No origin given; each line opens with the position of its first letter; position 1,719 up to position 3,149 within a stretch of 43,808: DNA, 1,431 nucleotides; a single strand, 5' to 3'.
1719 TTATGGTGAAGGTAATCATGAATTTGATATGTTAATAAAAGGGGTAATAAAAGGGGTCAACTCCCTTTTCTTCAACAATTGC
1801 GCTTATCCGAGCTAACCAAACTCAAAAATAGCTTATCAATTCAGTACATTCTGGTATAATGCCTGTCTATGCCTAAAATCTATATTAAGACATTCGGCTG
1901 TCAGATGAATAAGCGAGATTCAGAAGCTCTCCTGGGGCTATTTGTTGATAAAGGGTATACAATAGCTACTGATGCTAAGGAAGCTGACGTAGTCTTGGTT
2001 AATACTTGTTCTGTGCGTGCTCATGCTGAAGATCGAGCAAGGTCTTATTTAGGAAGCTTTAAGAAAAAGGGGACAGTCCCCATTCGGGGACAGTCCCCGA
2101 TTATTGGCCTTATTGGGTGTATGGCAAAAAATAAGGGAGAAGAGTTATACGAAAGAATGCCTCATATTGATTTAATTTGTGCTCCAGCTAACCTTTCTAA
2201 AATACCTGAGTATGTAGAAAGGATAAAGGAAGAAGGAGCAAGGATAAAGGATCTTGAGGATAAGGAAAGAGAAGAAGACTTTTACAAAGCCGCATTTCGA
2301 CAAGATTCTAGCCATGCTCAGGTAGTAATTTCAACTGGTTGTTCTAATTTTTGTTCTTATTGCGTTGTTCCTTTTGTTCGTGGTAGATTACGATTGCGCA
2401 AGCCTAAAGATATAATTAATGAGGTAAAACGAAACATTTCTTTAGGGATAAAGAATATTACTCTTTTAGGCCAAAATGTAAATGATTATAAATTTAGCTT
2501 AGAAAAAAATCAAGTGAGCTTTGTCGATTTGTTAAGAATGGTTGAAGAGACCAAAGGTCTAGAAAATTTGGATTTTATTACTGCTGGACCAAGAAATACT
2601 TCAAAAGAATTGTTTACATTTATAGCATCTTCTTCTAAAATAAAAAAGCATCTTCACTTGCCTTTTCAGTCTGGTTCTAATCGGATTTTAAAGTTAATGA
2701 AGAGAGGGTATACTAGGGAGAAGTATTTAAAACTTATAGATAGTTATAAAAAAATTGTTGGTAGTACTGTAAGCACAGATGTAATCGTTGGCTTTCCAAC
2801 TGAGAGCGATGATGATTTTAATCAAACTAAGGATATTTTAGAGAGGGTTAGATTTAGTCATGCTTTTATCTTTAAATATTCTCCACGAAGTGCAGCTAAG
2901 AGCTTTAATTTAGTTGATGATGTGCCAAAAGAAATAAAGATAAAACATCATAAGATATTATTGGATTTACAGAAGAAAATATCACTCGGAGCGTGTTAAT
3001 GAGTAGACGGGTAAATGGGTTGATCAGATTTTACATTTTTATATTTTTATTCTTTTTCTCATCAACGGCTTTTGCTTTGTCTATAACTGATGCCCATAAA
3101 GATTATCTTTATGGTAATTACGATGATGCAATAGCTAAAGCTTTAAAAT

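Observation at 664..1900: Doc/Fic gene cassette bracketed by a perfect 26-bp direct repeat that duplicates the 5' end of miaB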

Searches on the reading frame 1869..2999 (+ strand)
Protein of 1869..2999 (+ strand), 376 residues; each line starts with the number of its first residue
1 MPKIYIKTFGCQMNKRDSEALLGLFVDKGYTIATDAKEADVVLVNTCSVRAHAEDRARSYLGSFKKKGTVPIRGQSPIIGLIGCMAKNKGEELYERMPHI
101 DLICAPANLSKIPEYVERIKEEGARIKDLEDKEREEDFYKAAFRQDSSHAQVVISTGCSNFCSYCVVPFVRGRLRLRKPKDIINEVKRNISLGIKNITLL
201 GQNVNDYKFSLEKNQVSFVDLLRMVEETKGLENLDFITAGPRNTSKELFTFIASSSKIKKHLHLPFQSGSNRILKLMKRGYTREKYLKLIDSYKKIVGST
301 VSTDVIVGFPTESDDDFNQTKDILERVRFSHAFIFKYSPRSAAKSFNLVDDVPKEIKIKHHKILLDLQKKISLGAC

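Call 7: search_protein_families(library=pfam, proteins=[window:1869-2999:+], max_evalue=0.01)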
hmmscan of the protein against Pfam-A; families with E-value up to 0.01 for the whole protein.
window:1869-2999:+ (376 aa): 2 families
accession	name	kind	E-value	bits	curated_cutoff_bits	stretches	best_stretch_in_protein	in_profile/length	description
PF00919.26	UPF0004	-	1.5e-28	99.1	27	1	3-104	1-97/98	Uncharacterized protein family UPF0004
PF04055.27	Radical_SAM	-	4.4e-25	89.2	29.5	1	152-322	1-164/166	Radical SAM superfamily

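Call 11: find_related_loci(query=window:1869-2999:+, collection=genome_contigs, flank=6000)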
Query window:1869-2999:+ (376 aa) in genome_contigs; peptide patterns used: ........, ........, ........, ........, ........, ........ (x = any residue, [..] = any of these).
600 stretches matched a pattern (row limit reached: there are more); 582 encode a relative of the query (tblastn E <= 1e-3); the best 80 are kept; 80 distinct loci.
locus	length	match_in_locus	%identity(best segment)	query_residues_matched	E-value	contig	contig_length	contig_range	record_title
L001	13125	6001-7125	61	3-372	7e-155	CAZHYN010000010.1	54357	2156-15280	MAG TPA_asm: uncultured Planctomycetia bacterium isolate binchicken_co80_176 genome assembly, contig: NODE_63_length_543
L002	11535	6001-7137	47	3-374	4e-115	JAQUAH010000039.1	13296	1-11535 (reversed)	MAG: Candidatus Omnitrophota bacterium isolate STC_8 NODE_10529_length_13296_cov_3.082315_Sandtown_C, whole genome shotg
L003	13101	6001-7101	51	3-374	4e-124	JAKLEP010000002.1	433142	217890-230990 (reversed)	MAG: Candidatus Omnitrophota bacterium isolate RA.bin136 RA.bin136_2, whole genome shotgun sequence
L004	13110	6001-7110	45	2-372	7e-102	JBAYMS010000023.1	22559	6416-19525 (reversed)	MAG: Candidatus Omnitrophota bacterium isolate SO_2016_LW1_45 scaffold02107_LW64-88_2016, whole genome shotgun sequence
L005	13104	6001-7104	44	3-372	6e-98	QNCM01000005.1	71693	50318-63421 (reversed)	MAG: Candidatus Makaraimicrobium thalassicum isolate B134_G9 B134_Guay9_scaffold_00020, whole genome shotgun sequence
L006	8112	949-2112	43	4-372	1e-95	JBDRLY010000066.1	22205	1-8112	MAG: Candidatus Omnitrophota bacterium isolate MEGAHIT-group-1.803 k141_13857321, whole genome shotgun sequence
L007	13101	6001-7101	42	3-372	2e-90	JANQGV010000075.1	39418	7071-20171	MAG: Thermodesulfobacteriota bacterium isolate PL23b_bin.63 k99_1089205, whole genome shotgun sequence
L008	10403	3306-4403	41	3-371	2e-89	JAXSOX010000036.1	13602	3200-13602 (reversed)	MAG: Aquificaceae bacterium isolate SRBZ_201705_bins_161 SRBZ_201705_bins_161_scaffold_36, whole genome shotgun sequence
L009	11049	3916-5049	41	1-373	6e-89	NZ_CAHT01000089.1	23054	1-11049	Methylacidiphilum fumariolicum SolV, whole genome shotgun sequence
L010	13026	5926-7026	39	5-373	5e-87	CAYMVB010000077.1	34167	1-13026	MAG TPA_asm: uncultured Desulfobacteraceae bacterium isolate SRP067234_co1_71 genome assembly, contig: k99_145077, whole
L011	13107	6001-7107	44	5-372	4e-87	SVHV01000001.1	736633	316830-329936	MAG: Clostridiales bacterium isolate SIG393 NODE_4_length_736633_cov_6.986630, whole genome shotgun sequence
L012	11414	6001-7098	41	3-372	7e-87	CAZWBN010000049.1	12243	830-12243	MAG TPA_asm: uncultured Clostridia bacterium isolate binchicken_co6_404 genome assembly, contig: NODE_6105_length_12243_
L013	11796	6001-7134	41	3-373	8e-86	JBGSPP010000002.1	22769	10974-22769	MAG: Desulfobulbus sp. isolate JTS-AC307 k141_2942976, whole genome shotgun sequence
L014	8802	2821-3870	40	4-357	3e-85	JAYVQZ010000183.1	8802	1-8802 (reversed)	MAG: Deltaproteobacteria bacterium isolate GL72_UP_metabinner_28 GL72_UP_metabinner_28_182, whole genome shotgun sequenc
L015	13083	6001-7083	38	4-367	5e-85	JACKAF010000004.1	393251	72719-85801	MAG: Bdellovibrionaceae bacterium isolate HK-STAS-BDEL_A-1 HK-STAS-BDEL_A-1_4, whole genome shotgun sequence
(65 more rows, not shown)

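Call 14: find_encoding_contigs(protein=window:1869-2999:+, flank=6000, max_places=10)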
Protein window:1869-2999:+ (376 aa): no gene with exactly this product is on record in the collection.

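Call 17: find_related_loci(query=window:1869-2999:+, collection=metagenome_contigs, flank=6000)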
Query window:1869-2999:+ (376 aa) in metagenome_contigs; peptide patterns used: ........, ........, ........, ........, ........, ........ (x = any residue, [..] = any of these).
600 stretches matched a pattern (row limit reached: there are more); 569 encode a relative of the query (tblastn E <= 1e-3); the best 80 are kept; 80 distinct loci.
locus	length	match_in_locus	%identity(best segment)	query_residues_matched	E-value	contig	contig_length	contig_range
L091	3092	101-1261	78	3-374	0e+0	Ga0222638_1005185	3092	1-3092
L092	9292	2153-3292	52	2-372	9e-124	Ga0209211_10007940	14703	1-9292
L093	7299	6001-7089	49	1-367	2e-114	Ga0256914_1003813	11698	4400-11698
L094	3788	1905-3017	46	1-374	2e-113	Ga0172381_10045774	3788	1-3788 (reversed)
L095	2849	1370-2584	45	2-372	1e-114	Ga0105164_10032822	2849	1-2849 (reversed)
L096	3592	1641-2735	47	3-372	1e-102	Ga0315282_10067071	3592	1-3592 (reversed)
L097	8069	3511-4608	41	3-371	5e-90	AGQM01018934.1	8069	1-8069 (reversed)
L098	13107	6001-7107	41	4-374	2e-88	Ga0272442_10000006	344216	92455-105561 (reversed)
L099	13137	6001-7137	41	4-373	4e-87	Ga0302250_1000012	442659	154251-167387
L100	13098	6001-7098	40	3-371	8e-87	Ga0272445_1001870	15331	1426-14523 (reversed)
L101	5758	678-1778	38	3-373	1e-84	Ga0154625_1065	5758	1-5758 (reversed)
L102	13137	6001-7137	39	5-374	6e-83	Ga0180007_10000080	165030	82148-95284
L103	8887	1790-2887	42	5-372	5e-83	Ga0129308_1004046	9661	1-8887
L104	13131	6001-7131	40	4-371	2e-82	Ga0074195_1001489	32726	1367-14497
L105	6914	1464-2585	38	1-372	4e-82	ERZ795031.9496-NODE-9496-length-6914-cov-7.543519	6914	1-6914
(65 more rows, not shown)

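Call 21: find_homologous_proteins(query=window:1869-2999:+, max_evalue=1e-60)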
Query window:1869-2999:+ (376 aa): 7412 proteins with E <= 1e-60 among 8000 candidates; the best 120 are listed.
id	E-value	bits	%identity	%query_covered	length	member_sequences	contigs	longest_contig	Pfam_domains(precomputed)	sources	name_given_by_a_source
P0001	2.0e-243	825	99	99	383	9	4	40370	PF04055.28,PF00919.27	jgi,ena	-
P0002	3.1e-202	689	80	99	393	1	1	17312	PF04055.28,PF00919.27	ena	-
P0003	3.0e-195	666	79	99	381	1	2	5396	PF04055.28,PF00919.27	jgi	-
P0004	1.2e-194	664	80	96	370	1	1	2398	PF04055.28,PF00919.27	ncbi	-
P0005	1.2e-193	661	79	99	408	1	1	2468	PF04055.28,PF00919.27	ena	-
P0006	1.2e-193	661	79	99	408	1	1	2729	PF04055.28,PF00919.27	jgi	-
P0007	1.6e-191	654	79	99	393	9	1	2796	PF04055.28,PF00919.27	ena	-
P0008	3.0e-186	637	79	96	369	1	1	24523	PF04055.28,PF00919.27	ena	-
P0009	5.2e-184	629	74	99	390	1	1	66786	PF04055.28,PF00919.27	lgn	-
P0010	4.0e-180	617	72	99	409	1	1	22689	PF04055.28,PF00919.27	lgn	-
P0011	1.2e-178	612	73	99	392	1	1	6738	PF04055.28,PF00919.27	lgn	-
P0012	6.0e-178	609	74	99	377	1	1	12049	PF04055.28,PF00919.27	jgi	-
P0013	5.9e-176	603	75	96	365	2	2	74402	PF04055.28,PF00919.27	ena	-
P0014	2.0e-173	595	74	96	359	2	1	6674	PF04055.28,PF00919.27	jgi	-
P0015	2.9e-173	594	74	96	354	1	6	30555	PF04055.28,PF00919.27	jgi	-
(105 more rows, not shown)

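Call 22: find_encoding_contigs(protein=P0001, flank=6000, max_places=6)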
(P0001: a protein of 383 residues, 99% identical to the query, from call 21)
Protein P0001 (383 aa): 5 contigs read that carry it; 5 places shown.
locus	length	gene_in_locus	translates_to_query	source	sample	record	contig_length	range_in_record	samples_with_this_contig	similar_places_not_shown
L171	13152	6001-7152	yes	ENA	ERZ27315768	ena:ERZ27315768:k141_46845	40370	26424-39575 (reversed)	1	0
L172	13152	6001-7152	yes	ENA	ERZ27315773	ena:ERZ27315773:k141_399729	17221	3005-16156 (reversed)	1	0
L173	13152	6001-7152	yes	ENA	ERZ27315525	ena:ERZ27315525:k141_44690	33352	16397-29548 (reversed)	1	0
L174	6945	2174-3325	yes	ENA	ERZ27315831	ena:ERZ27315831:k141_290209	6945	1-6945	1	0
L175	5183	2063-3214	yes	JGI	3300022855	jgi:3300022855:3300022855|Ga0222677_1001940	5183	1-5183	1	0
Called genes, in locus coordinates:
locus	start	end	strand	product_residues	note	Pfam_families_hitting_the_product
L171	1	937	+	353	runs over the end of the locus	-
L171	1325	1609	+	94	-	PF13384:HTH_23 (weak), PF13518:HTH_28 (weak)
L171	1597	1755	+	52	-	-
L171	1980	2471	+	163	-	-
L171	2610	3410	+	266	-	-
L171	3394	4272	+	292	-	PF08843:AbiEii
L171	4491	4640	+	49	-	-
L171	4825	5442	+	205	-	PF22600:MTPAP-like_central (weak), PF01909:NTP_transf_2, PF18765:Polbeta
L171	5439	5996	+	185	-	PF05168:HEPN (weak)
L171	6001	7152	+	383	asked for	PF00919:UPF0004, PF04055:Radical_SAM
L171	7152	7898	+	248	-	PF00515:TPR_1 (faint), PF07719:TPR_2 (faint), PF13174:TPR_6 (faint), PF13428:TPR_14 (faint), PF14559:TPR_19 (faint), PF13181:TPR_8 (faint), PF05036:SPOR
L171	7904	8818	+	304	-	PF01745:IPT, PF01715:IPPT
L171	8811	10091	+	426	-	PF13167:GTP-bdg_N, PF16360:GTP-bdg_M, PF01926:MMR_HSR1, PF02421:FeoB_N, PF16897:MMR_HSR1_Xtn (weak)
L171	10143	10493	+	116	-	PF02482:Ribosomal_S30AE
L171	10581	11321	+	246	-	PF01628:HrcA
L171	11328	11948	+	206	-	PF01025:GrpE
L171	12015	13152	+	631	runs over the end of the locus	PF00012:HSP70, PF06723:MreB_Mbl, PF00012:HSP70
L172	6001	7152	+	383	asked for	PF00919:UPF0004, PF04055:Radical_SAM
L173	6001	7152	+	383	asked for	PF00919:UPF0004, PF04055:Radical_SAM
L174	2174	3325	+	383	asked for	PF00919:UPF0004, PF04055:Radical_SAM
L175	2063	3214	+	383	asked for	PF00919:UPF0004, PF04055:Radical_SAM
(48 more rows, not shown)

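Call 23: find_encoding_contigs(protein=P0002, flank=6000, max_places=4)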
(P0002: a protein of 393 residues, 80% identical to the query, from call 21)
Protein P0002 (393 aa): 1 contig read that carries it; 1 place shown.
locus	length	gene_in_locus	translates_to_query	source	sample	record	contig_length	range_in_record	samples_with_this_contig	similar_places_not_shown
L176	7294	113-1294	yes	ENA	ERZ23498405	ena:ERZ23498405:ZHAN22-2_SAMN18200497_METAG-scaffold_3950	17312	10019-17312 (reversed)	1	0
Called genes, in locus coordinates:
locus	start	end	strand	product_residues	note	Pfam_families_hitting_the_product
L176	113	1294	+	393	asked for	PF00919:UPF0004, PF04055:Radical_SAM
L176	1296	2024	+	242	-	PF00515:TPR_1 (faint), PF13424:TPR_12 (faint), PF13428:TPR_14 (faint), PF14559:TPR_19 (faint), PF13432:TPR_16 (weak), PF07719:TPR_2 (weak), PF13174:TPR_6 (weak), PF05036:SPOR, +1 more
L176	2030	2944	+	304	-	PF01745:IPT (weak), PF01715:IPPT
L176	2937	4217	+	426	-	PF13167:GTP-bdg_N, PF16360:GTP-bdg_M, PF01926:MMR_HSR1, PF02421:FeoB_N, PF16897:MMR_HSR1_Xtn (weak)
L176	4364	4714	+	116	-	PF02482:Ribosomal_S30AE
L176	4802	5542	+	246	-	PF01628:HrcA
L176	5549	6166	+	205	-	PF01025:GrpE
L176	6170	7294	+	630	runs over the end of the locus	PF00012:HSP70, PF06723:MreB_Mbl, PF00012:HSP70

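Call 24: find_encoding_contigs(protein=P0008, flank=6000, max_places=4)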
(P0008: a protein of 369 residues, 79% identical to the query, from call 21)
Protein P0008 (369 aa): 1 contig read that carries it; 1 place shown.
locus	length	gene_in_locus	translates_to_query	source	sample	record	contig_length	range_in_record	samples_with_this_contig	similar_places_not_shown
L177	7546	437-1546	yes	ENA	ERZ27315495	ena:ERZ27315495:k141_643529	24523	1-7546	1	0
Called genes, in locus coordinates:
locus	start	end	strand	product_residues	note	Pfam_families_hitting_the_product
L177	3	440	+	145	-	?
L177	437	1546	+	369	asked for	PF00919:UPF0004, PF04055:Radical_SAM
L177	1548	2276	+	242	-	PF12895:ANAPC3 (faint), PF13424:TPR_12 (faint), PF13174:TPR_6 (faint), PF13428:TPR_14 (faint), PF00515:TPR_1 (faint), PF07719:TPR_2 (faint), PF13181:TPR_8 (faint), PF05036:SPOR, +1 more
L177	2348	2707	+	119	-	PF05635:23S_rRNA_IVP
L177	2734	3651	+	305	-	PF01745:IPT (weak), PF01715:IPPT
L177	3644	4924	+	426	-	PF03193:RsgA_GTPase (faint), PF13167:GTP-bdg_N, PF16360:GTP-bdg_M, PF01926:MMR_HSR1, PF02421:FeoB_N, PF16897:MMR_HSR1_Xtn (weak), PF19275:HflX_C (faint)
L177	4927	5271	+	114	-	PF02482:Ribosomal_S30AE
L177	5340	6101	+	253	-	PF01628:HrcA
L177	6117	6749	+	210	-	PF01025:GrpE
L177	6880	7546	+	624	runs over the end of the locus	PF00012:HSP70, PF06723:MreB_Mbl, PF00012:HSP70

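Call 31: find_encoding_contigs(protein=P0009, flank=10000, max_places=3)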
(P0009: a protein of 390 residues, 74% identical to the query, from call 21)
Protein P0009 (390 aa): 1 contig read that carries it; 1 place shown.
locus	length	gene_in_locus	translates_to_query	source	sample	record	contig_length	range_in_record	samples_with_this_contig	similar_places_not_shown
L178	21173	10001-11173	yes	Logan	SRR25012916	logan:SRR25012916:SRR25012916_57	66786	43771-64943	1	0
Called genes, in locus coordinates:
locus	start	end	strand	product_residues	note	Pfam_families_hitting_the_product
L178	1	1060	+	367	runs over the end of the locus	PF00478:IMPDH (faint), PF03060:NMO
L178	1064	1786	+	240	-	PF00005:ABC_tran, PF13304:AAA_21 (weak)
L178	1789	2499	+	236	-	PF12679:ABC2_membrane_2, PF13346:ABC2_membrane_5, PF12698:ABC2_membrane_3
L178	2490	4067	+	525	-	PF23357:DUF7088, PF09822:ABC_transp_aux, PF23355:IFT52_GIFT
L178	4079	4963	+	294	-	PF04338:DUF481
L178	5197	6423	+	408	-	PF04055:Radical_SAM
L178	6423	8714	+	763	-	PF01564:Spermine_synth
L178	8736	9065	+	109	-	PF01541:GIY-YIG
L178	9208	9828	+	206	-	PF02163:Peptidase_M50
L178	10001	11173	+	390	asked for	PF00919:UPF0004, PF04055:Radical_SAM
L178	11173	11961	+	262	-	PF00515:TPR_1 (faint), PF07719:TPR_2 (faint), PF13428:TPR_14 (faint), PF14559:TPR_19 (faint), PF14853:Fis1_TPR_C (faint), PF13174:TPR_6 (weak), PF05036:SPOR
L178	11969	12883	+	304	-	PF01745:IPT, PF01715:IPPT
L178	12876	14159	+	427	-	PF13167:GTP-bdg_N, PF16360:GTP-bdg_M, PF01926:MMR_HSR1, PF02421:FeoB_N, PF16897:MMR_HSR1_Xtn (weak)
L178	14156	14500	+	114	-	PF02482:Ribosomal_S30AE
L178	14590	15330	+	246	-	PF01628:HrcA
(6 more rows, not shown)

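Call 32: find_encoding_contigs(protein=P0013, flank=10000, max_places=3)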
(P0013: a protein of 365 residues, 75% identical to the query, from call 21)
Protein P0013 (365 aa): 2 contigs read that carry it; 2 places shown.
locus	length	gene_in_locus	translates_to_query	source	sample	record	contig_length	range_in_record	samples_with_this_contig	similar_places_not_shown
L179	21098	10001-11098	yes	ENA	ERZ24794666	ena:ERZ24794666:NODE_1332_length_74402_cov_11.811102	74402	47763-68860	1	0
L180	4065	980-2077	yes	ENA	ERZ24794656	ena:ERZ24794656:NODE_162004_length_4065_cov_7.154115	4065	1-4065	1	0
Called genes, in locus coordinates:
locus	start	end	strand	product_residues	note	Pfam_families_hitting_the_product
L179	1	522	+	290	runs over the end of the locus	PF00149:Metallophos, PF12850:Metallophos_2 (faint), PF14582:Metallophos_3 (faint)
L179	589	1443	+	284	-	PF22700:MVD-like_N (weak), PF00288:GHMP_kinases_N, PF08544:GHMP_kinases_C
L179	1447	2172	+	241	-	PF01507:PAPS_reduct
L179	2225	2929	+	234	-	PF03649:UPF0014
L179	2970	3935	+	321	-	PF01384:PHO4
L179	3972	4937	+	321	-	PF00291:PALP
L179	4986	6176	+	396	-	PF00155:Aminotran_1_2, PF01053:Cys_Met_Meta_PP (weak)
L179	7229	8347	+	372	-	PF18864:AbiTii (weak)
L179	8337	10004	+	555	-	PF00239:Resolvase, PF07508:Recombinase, PF13408:Zn_ribbon_recom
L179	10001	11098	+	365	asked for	PF00919:UPF0004, PF04055:Radical_SAM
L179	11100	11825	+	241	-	PF07719:TPR_2 (faint), PF13424:TPR_12 (faint), PF13428:TPR_14 (faint), PF14559:TPR_19 (faint), PF13432:TPR_16 (faint), PF13174:TPR_6, PF05036:SPOR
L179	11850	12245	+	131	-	PF05635:23S_rRNA_IVP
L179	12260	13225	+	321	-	PF01745:IPT (weak), PF01715:IPPT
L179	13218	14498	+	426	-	PF13167:GTP-bdg_N, PF16360:GTP-bdg_M, PF01926:MMR_HSR1, PF02421:FeoB_N, PF16897:MMR_HSR1_Xtn (weak), PF19275:HflX_C (weak)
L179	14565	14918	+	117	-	PF02482:Ribosomal_S30AE (weak)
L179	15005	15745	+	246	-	PF01628:HrcA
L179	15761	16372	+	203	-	PF01025:GrpE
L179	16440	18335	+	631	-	PF00012:HSP70, PF06723:MreB_Mbl, PF00012:HSP70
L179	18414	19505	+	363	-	PF00226:DnaJ, PF01556:DnaJ_C, PF00684:DnaJ_CXXCXGXG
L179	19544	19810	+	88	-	PF09723:Zn_ribbon_8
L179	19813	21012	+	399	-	PF06245:DUF1015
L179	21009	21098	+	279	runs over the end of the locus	PF17848:Zn_ribbon_ACC, PF01039:Carboxyl_trans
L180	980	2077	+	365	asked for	PF00919:UPF0004, PF04055:Radical_SAM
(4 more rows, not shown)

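Call 49: find_homologous_proteins(query=L179:8337-10001:+, max_evalue=1e-20)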
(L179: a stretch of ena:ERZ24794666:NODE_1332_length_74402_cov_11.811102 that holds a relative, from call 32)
Query L179:8337-10001:+ (555 aa): 795 proteins with E <= 1e-20 among 8000 candidates; the best 120 are listed.
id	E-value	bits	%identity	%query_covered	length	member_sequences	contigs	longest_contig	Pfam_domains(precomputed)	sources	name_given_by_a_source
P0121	0.0e+0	1140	91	99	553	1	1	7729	PF07508.20,PF00239.27,PF13408.13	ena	-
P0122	0.0e+0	1138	91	99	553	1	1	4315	PF07508.20,PF00239.27,PF13408.13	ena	-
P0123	0.0e+0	1138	92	99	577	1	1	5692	PF07508.20,PF00239.27,PF13408.13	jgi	-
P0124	0.0e+0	1128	91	99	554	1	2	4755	PF07508.20,PF00239.27,PF13408.13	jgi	-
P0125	0.0e+0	1121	90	99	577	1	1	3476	PF07508.20,PF00239.27,PF13408.13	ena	-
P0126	0.0e+0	1115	89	99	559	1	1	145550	PF07508.20,PF00239.27,PF13408.13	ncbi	-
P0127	0.0e+0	1097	88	99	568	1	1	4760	PF07508.20,PF00239.27,PF13408.13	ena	-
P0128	0.0e+0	1095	88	99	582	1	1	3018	PF07508.20,PF00239.27,PF13408.13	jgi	-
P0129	0.0e+0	1074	86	99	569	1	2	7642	PF07508.20,PF00239.27,PF13408.13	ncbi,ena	ncbi:MAG: recombinase family protein [Pseudomonadota bacterium]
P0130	0.0e+0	1074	85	99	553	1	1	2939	PF07508.20,PF00239.27,PF13408.13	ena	-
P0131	0.0e+0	1071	85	99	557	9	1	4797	PF07508.20,PF00239.27,PF13408.13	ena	-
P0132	0.0e+0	1071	87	99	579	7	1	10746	PF07508.20,PF00239.27,PF13408.13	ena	-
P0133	0.0e+0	1070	85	99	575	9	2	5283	PF07508.20,PF00239.27,PF13408.13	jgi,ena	-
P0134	0.0e+0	1069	86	99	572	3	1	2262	PF07508.20,PF00239.27,PF13408.13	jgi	-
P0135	0.0e+0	1060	85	99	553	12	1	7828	PF07508.20,PF00239.27,PF13408.13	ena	-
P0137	0.0e+0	1057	85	99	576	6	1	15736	PF07508.20,PF00239.27,PF13408.13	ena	-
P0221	4.3e-217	740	63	99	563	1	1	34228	PF07508.20,PF00239.27,PF13408.13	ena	-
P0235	4.9e-213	727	64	99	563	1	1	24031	PF07508.20,PF00239.27,PF13408.13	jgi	-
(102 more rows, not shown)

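Call 51: find_encoding_contigs(protein=P0221, flank=10000, max_places=2)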
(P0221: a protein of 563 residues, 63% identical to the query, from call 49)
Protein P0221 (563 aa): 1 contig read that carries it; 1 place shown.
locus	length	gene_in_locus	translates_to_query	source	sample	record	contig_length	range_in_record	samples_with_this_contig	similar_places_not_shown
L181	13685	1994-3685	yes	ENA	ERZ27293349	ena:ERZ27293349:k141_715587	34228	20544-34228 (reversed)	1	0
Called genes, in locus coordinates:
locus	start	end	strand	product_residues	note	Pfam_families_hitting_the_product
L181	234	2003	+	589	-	PF00580:UvrD-helicase (weak), PF01443:Viral_helicase1 (faint), PF13245:AAA_19, PF00580:UvrD-helicase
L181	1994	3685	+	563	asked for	PF00239:Resolvase, PF07508:Recombinase, PF13408:Zn_ribbon_recom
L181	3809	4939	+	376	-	PF13784:Fic_N, PF02661:Fic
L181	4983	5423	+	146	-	-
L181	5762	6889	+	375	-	PF13776:DUF4172, PF02661:Fic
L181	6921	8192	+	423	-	PF00919:UPF0004, PF04055:Radical_SAM, PF01938:TRAM (weak)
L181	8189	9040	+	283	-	PF07719:TPR_2 (faint), PF13424:TPR_12 (faint), PF13432:TPR_16 (faint), PF14559:TPR_19 (faint), PF00515:TPR_1 (faint), PF13181:TPR_8 (faint), PF13174:TPR_6 (weak), PF05036:SPOR, +1 more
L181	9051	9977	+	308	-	PF01745:IPT (weak), PF01715:IPPT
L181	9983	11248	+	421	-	PF13167:GTP-bdg_N, PF02492:cobW (faint), PF16360:GTP-bdg_M, PF03193:RsgA_GTPase (faint), PF00009:GTP_EFTU (faint), PF01926:MMR_HSR1, PF02421:FeoB_N, PF19275:HflX_C, +1 more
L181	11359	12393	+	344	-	PF01628:HrcA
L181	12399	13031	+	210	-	PF01025:GrpE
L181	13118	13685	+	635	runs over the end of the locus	PF00012:HSP70, PF06723:MreB_Mbl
